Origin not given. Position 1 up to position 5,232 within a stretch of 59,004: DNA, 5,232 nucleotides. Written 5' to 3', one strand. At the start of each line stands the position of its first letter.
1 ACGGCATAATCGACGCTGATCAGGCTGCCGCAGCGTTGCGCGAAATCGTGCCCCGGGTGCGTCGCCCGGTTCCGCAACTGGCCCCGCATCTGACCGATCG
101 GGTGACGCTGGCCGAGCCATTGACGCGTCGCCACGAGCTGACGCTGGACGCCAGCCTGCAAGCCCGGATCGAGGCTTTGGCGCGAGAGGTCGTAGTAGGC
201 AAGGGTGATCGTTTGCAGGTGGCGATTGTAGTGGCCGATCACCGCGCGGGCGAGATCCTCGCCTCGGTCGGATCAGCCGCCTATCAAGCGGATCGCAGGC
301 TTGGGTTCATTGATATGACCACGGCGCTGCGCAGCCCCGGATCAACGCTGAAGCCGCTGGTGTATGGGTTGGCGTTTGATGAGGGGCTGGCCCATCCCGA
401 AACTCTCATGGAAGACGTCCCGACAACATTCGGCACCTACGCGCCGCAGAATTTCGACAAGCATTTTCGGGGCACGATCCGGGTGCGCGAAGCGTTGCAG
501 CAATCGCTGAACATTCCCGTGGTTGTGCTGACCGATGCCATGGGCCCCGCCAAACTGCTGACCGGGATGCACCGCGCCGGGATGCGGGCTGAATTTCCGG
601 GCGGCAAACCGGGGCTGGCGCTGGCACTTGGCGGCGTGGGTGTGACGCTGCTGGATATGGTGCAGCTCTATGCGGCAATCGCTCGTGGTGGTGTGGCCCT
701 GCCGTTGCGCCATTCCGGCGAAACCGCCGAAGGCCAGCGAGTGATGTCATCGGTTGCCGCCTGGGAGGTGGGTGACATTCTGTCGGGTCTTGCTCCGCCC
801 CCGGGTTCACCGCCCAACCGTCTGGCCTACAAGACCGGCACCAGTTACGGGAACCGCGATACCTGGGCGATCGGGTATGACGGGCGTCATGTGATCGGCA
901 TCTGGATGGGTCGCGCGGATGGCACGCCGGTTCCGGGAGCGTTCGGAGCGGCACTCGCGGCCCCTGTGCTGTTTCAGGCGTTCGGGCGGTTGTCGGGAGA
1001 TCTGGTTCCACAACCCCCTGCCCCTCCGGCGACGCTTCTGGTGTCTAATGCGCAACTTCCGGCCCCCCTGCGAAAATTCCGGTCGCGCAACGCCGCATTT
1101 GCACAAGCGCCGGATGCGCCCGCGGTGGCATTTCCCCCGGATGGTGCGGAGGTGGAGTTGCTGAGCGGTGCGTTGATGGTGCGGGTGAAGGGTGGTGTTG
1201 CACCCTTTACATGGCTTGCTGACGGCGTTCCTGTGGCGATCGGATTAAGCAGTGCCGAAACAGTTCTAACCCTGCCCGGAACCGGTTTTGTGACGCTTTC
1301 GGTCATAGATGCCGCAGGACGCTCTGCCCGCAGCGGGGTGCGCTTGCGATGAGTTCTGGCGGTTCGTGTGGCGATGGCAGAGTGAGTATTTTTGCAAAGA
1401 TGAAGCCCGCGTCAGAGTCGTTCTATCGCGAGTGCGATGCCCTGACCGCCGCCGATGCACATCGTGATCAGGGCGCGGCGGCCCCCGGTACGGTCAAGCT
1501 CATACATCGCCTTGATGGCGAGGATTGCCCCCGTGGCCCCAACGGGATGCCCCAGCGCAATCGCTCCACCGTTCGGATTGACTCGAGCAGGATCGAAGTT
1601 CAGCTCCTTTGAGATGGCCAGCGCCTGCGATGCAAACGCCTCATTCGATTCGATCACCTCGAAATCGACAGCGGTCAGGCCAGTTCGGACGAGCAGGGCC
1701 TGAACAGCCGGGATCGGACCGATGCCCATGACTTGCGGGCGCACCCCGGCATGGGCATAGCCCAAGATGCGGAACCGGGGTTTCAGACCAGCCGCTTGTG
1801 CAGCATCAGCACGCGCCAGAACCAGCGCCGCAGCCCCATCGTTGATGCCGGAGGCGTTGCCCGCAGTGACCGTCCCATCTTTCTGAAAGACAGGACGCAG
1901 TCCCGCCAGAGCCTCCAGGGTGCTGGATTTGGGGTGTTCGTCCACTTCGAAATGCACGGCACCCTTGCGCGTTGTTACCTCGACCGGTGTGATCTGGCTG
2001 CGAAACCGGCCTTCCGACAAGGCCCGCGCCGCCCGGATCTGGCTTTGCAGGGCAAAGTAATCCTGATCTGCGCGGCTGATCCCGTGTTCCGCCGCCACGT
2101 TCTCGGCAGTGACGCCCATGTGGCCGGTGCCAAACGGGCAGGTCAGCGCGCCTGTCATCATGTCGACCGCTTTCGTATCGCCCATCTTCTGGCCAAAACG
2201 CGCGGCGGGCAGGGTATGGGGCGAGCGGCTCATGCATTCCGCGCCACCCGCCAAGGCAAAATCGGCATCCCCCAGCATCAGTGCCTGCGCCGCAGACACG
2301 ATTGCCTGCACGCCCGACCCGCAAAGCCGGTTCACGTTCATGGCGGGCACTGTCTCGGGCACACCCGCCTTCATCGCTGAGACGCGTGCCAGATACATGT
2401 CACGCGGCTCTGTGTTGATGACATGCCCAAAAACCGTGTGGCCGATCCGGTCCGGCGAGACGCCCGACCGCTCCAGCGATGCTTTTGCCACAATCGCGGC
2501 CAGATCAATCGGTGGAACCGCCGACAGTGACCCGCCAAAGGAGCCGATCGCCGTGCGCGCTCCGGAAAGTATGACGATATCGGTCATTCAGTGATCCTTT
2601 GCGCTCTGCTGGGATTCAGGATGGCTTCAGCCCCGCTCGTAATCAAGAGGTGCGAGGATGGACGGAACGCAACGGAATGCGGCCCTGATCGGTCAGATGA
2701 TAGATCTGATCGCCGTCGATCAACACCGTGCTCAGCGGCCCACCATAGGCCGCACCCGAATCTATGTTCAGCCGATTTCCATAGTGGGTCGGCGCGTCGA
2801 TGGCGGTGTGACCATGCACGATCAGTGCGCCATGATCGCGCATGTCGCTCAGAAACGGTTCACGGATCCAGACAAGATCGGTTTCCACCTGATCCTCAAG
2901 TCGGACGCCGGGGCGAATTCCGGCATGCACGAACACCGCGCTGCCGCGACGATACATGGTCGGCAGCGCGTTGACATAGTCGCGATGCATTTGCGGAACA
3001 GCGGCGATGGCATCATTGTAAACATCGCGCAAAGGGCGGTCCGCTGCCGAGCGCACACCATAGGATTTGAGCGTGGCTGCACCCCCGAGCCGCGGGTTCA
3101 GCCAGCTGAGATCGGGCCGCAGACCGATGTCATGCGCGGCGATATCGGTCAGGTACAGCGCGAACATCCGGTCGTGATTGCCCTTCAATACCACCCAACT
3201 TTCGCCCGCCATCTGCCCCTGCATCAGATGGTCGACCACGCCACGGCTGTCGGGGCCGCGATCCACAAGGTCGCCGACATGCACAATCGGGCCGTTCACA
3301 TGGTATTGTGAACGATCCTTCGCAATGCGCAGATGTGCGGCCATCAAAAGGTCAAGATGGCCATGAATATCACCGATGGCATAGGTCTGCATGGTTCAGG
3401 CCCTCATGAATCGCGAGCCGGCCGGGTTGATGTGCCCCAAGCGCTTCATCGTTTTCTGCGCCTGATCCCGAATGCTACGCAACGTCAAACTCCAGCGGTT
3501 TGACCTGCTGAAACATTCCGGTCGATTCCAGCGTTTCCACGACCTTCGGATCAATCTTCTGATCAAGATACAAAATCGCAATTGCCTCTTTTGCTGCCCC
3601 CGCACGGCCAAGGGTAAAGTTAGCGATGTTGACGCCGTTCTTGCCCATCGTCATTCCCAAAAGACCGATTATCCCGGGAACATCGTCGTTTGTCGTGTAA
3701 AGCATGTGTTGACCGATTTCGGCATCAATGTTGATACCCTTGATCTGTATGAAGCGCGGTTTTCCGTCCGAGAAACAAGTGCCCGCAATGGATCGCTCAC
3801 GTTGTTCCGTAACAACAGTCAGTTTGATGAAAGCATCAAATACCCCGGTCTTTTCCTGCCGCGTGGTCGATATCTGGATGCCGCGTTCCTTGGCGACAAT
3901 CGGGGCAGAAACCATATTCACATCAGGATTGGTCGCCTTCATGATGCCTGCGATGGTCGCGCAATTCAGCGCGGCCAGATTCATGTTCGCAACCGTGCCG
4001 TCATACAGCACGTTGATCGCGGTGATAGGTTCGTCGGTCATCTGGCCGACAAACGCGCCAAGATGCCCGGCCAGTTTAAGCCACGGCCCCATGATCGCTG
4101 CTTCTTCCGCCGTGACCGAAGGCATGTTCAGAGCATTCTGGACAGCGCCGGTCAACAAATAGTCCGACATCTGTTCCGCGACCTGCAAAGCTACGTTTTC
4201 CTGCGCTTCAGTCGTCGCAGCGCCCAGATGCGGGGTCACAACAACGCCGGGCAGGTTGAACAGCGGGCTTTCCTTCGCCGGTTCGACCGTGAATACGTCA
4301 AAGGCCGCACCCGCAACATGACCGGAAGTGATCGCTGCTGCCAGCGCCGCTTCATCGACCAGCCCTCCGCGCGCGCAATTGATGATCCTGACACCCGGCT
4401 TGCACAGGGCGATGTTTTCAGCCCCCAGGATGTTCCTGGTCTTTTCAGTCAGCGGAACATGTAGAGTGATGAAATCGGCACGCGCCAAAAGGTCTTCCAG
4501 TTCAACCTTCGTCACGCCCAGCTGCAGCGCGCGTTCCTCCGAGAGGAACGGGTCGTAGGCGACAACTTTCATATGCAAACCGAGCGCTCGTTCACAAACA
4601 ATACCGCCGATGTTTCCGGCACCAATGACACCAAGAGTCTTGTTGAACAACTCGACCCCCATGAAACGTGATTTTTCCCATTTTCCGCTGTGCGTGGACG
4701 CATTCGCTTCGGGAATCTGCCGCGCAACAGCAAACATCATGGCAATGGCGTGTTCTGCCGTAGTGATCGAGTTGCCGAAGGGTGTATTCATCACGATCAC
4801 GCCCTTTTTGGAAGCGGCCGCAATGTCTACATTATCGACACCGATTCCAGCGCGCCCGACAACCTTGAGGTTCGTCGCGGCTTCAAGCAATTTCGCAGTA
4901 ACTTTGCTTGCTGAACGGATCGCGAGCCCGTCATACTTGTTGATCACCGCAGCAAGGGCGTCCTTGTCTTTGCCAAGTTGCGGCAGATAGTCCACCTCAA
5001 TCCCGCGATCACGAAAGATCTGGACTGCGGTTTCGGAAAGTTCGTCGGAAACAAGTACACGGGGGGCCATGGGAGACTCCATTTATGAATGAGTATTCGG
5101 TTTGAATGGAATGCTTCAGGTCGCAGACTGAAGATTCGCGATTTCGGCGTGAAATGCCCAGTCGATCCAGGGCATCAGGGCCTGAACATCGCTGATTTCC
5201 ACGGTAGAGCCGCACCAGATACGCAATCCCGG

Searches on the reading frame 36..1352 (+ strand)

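Call 62: search_protein_families(library=pfam, proteins=[window:36-1352:+], max_evalue=0.0001)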
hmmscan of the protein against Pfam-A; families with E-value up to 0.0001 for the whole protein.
window:36-1352:+ (438 aa): 2 families
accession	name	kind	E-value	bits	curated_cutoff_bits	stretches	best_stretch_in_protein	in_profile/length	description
PF00905.27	Transpeptidase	-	5e-26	92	22.1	1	63-292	2-263/299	Penicillin binding protein transpeptidase domain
PF06832.18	BiPBP_C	-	2.8e-16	59.6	26.8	1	354-436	4-89/90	Penicillin-Binding Protein C-terminus Family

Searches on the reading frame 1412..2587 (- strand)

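Call 62: search_protein_families(library=pfam, proteins=[window:1412-2587:-], max_evalue=0.0001)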
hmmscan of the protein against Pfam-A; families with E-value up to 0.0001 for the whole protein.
window:1412-2587:- (391 aa): 2 families
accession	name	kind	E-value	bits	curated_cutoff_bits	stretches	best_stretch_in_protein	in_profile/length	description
PF00108.29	Thiolase_N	-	1.9e-85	286.8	26.4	1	4-260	1-259/260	Thiolase, N-terminal domain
PF02803.24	Thiolase_C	-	3e-41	140.3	27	1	269-390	2-123/123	Thiolase, C-terminal domain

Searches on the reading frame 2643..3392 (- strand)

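Call 62: search_protein_families(library=pfam, proteins=[window:2643-3392:-], max_evalue=0.0001)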
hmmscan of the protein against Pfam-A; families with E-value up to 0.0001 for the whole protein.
window:2643-3392:- (249 aa): 1 family
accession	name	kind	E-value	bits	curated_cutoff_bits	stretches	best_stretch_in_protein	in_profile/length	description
PF00149.33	Metallophos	-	1.1e-11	46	21.5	1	2-200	2-162/191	Calcineurin-like phosphoesterase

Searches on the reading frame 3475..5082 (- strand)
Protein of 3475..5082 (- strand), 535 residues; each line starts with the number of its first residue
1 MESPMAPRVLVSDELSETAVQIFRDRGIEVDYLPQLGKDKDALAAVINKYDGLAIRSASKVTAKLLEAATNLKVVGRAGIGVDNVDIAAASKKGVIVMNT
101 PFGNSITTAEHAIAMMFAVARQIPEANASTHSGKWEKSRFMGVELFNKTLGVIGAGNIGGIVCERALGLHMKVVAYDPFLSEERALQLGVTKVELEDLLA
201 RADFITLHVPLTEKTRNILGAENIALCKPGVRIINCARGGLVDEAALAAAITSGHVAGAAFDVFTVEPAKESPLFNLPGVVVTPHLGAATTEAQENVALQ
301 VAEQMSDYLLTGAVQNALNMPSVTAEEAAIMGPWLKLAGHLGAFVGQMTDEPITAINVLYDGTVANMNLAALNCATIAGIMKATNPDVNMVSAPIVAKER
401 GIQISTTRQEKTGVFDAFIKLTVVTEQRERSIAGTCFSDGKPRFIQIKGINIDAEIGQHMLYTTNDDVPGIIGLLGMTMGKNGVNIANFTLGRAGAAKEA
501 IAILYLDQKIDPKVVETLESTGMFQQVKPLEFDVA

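Call 62: search_protein_families(library=pfam, proteins=[window:3475-5082:-], max_evalue=0.0001)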
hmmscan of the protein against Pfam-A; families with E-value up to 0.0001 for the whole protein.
window:3475-5082:- (535 aa): 3 families
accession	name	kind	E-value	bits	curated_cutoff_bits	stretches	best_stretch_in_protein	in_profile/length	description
PF02826.25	2-Hacid_dh_C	-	1.7e-60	203.9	25.1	1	113-287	1-178/178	D-isomer specific 2-hydroxyacid dehydrogenase, NAD binding domain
PF19304.4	PGDH_inter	-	1.4e-48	164.4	27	1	331-448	2-119/119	D-3-phosphoglycerate dehydrogenase intervening domain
PF00389.36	2-Hacid_dh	-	7.5e-36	123.2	24.6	1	9-319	1-134/134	D-isomer specific 2-hydroxyacid dehydrogenase, catalytic domain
